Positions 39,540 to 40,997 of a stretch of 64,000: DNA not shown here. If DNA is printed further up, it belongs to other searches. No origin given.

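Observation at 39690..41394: Lon-like AAA+ ATPase paired with a free-standing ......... protein: candidate ATPase-nuclease system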

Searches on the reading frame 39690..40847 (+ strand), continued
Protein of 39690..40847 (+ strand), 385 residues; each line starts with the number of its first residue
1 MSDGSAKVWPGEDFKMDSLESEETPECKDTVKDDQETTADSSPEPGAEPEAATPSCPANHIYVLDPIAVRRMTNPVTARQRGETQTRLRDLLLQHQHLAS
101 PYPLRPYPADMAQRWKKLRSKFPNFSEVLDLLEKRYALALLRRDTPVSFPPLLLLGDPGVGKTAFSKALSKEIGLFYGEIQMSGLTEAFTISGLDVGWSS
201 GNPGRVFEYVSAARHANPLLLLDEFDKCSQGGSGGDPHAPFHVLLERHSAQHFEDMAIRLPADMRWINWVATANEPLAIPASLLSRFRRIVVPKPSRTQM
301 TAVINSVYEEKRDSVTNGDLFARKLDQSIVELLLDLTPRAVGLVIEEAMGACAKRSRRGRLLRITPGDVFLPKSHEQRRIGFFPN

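Call 62: get_annotated_region(hit=H8, flank=5000)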
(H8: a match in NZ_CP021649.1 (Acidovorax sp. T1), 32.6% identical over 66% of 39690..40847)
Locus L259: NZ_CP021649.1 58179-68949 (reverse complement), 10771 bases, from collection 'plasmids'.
description: Acidovorax sp. T1 plasmid p1-T1, complete sequence
organism: Acidovorax sp. T1 (NCBI taxid 1858609)
taxonomy: Bacteria; Pseudomonadota; Betaproteobacteria; Burkholderiales; Comamonadaceae; Acidovorax; Acidovorax sp. T1
host: -; source: -; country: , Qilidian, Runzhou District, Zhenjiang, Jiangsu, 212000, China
typing (MOB-suite, as given by PLSDB): mobilizable; replicon rep_cluster_2238; relaxase MOBP
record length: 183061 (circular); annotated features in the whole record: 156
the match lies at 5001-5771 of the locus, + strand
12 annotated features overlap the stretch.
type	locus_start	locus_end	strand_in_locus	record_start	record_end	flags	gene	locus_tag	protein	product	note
CDS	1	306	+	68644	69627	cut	-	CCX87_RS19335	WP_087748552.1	hypothetical protein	-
CDS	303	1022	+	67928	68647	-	-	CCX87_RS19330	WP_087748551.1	hypothetical protein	-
CDS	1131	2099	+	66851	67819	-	-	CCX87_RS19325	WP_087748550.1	DNA-binding protein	-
CDS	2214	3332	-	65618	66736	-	-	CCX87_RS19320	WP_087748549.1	hypothetical protein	-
CDS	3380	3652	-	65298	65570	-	-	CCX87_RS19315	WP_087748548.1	hypothetical protein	-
CDS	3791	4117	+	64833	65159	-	-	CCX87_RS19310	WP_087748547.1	helix-turn-helix domain-containing protein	-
CDS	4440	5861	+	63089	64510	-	-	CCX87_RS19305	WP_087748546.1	AAA family ATPase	-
CDS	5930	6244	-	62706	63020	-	-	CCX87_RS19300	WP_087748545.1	hypothetical protein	-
CDS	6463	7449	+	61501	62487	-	-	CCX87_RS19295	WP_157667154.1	MobA/MobL family protein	-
CDS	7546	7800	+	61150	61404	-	-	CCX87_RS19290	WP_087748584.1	plasmid stabilization protein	-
CDS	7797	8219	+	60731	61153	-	-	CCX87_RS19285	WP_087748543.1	type II toxin-antitoxin system VapC family toxin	-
CDS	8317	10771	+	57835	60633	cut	-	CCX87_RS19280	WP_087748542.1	DNA methyltransferase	-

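Call 64: find_encoding_contigs(protein=P0023, flank=6000, max_places=2)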
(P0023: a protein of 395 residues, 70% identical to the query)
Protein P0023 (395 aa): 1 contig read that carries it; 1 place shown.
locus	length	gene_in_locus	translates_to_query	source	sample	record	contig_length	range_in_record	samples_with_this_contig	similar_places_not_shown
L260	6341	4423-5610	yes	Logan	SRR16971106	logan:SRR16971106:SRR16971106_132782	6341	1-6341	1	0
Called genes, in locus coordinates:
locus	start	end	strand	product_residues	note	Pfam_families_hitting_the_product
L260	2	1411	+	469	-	?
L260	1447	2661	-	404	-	-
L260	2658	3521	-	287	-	PF04471:Mrr_cat, PF22722:NA-iREase1, PF10356:RRG7 (weak), PF01396:Zn_ribbon_Top1, PF06839:Zn_ribbon_GRF (weak)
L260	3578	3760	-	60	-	-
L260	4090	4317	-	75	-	PF13443:HTH_26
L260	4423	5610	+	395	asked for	PF00004:AAA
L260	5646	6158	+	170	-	PF00961:LAGLIDADG_1 (weak)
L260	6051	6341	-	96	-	?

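Call 78: search_dna_similar(query=window:39690-40847:+, collection=phages, mode=protein, max_evalue=1e-8, max_rows=15)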
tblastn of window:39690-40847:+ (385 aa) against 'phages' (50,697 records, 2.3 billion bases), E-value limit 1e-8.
Records with a match: 4; places in all: 4; records where one place covers at least 80% of the query: 0.
Best place of each record, by identity: <60% 4.
By first word of the organism name: Bacteriophage 4.
By host as written in the record: - 4.
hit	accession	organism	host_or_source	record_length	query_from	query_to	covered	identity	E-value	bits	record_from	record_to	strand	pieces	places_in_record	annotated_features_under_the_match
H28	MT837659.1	Bacteriophage sp.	human fecal samples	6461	162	290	34%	33.6%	2e-11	71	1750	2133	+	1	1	record has no annotation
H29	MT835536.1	Bacteriophage sp.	human fecal samples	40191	162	292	34%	32.8%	7e-12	73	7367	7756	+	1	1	record has no annotation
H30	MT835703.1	Bacteriophage sp.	human fecal samples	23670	162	299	36%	29.7%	2e-9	65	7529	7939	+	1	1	record has no annotation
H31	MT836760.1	Bacteriophage sp.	human fecal samples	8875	162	290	34%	29.5%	6e-10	67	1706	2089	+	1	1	record has no annotation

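Call 84: search_protein_families(library=padloc, proteins=[L086:3266-4111:+, L086:4108-4632:+, L084:3494-6166:+], max_evalue=0.001)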
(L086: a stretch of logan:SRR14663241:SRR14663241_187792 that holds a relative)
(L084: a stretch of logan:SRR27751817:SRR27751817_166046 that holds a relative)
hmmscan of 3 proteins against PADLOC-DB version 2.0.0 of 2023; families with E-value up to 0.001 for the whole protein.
L086:3266-4111:+ (281 aa): 0 families

L086:4108-4632:+ (174 aa): 0 families

L084:3494-6166:+ (890 aa): 26 families (the best 25 are shown)
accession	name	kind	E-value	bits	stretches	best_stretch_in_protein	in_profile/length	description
PDLC02208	Ppl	-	3.6e-31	106.1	2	766-886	771-890/894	-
PDLC02979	AriA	-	6.2e-14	50.6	1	282-592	14-275/373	-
PDLC04135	mad3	-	1.4e-12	45.9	1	282-837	13-329/374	mads_3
PDLC04680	PDC-M49A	-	5.6e-12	43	2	18-110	3-90/674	-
PDLC04678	PDC-M49A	-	9.6e-11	38.7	2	786-841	564-619/681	-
PDLC02980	AriA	-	4.3e-10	38.1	1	767-834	233-302/304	-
PDLC04164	AriA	-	1.5e-09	35.8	1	769-839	169-240/253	-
PDLC03859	LmuB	-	5.7e-09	33.7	1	778-835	522-589/611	-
PDLC04888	PDC-S06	-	1e-06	25.3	1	772-831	624-686/851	-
PDLC04140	mad8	-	2.2e-06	25.4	0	281-471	16-101/314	mads_8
PDLC04679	PDC-M49A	-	2.8e-05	21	1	783-844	421-482/541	-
PDLC00271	PtuA1|PtuA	-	4.9e-05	21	0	283-317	15-49/421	AAA ATPase domain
PDLC03878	NsnB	-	5e-05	21.2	0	283-321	14-51/345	-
PDLC04213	HEC-02A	-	7.1e-05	20.5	0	792-833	233-274/337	-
PDLC00098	GajA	-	7.9e-05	19.6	0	283-333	15-65/534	AAA ATPase domain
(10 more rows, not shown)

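Call 86: search_protein_families(library=pfam, proteins=[L258:4251-5825:+, L259:4440-5861:+, L258:3384-4121:-, L259:3791-4117:+], max_evalue=0.01)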
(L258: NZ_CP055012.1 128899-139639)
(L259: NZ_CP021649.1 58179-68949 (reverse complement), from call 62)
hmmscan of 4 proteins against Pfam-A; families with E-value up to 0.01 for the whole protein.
L258:4251-5825:+ (524 aa): 5 families
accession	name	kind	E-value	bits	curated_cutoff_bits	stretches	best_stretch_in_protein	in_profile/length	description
PF00004.35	AAA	-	4.2e-14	53.6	21.2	1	291-429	1-125/131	ATPase family associated with various cellular activities (AAA)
PF13191.12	AAA_16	-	8.7e-06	26.8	32.6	1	277-314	15-50/167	AAA ATPase domain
PF07724.20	AAA_2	-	2.1e-05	25.1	27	1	291-385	6-100/166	AAA domain (Cdc48 subfamily)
PF13401.12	AAA_22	-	0.00033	21.4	27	0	291-318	8-36/130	AAA domain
PF07728.20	AAA_5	-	0.0012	19.3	22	1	291-422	2-134/139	AAA domain (dynein-related subfamily)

L259:4440-5861:+ (473 aa): 5 families
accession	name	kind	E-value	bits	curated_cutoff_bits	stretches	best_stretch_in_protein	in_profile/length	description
PF00004.35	AAA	-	1.1e-13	52.2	21.2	1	236-377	1-124/131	ATPase family associated with various cellular activities (AAA)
PF07728.20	AAA_5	-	1.7e-10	41.5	22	1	235-376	1-139/139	AAA domain (dynein-related subfamily)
PF13521.12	AAA_28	-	0.00099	19.8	27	1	236-260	2-26/164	AAA domain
PF13401.12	AAA_22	-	0.0053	17.5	27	0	236-274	8-48/130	AAA domain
PF07726.17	AAA_3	-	0.0064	16.8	27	0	236-326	2-82/131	ATPase family associated with various cellular activities (AAA)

L258:3384-4121:- (245 aa): 0 families

L259:3791-4117:+ (108 aa): 3 families
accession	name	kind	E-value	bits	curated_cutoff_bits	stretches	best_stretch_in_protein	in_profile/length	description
PF01381.28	HTH_3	-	1.3e-07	31.9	23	1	35-85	4-54/55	Helix-turn-helix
PF13560.12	HTH_31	-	3.3e-07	30.9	27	1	28-82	2-57/64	Helix-turn-helix domain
PF12844.13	HTH_19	-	6.3e-05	23.2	30.2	1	29-82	1-54/64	Helix-turn-helix domain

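Call 88: list_cluster_members(proteins=[window:39690-40847:+, window:40882-41394:+, window:39324-39551:-])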
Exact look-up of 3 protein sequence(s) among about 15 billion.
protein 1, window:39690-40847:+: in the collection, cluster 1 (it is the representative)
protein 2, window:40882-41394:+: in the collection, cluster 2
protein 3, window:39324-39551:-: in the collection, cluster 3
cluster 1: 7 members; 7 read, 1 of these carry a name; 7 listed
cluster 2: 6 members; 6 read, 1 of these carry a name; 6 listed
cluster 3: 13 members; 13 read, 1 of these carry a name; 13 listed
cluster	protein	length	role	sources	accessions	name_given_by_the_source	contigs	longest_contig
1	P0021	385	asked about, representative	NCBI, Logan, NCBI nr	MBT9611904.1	MAG: AAA family ATPase [Burkholderiales bacterium] | AAA family ATPase [Burkholderiales bacterium]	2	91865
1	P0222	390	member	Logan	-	-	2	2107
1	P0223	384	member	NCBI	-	-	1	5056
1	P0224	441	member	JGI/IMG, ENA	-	-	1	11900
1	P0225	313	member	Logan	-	-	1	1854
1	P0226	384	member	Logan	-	-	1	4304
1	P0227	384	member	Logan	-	-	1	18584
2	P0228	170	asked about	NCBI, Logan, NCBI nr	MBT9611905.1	MAG: LAGLIDADG family homing endonuclease [Burkholderiales bacterium] | LAGLIDADG family homing endonuclease [Burkholderiales bacterium]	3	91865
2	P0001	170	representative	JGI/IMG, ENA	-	-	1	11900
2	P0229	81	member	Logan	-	-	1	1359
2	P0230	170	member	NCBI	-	-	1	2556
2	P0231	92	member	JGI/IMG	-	-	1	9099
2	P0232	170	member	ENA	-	-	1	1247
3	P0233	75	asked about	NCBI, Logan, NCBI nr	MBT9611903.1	MAG: helix-turn-helix transcriptional regulator [Burkholderiales bacterium] | helix-turn-helix transcriptional regulator [Burkholderiales bacterium]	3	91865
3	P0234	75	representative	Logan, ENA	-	-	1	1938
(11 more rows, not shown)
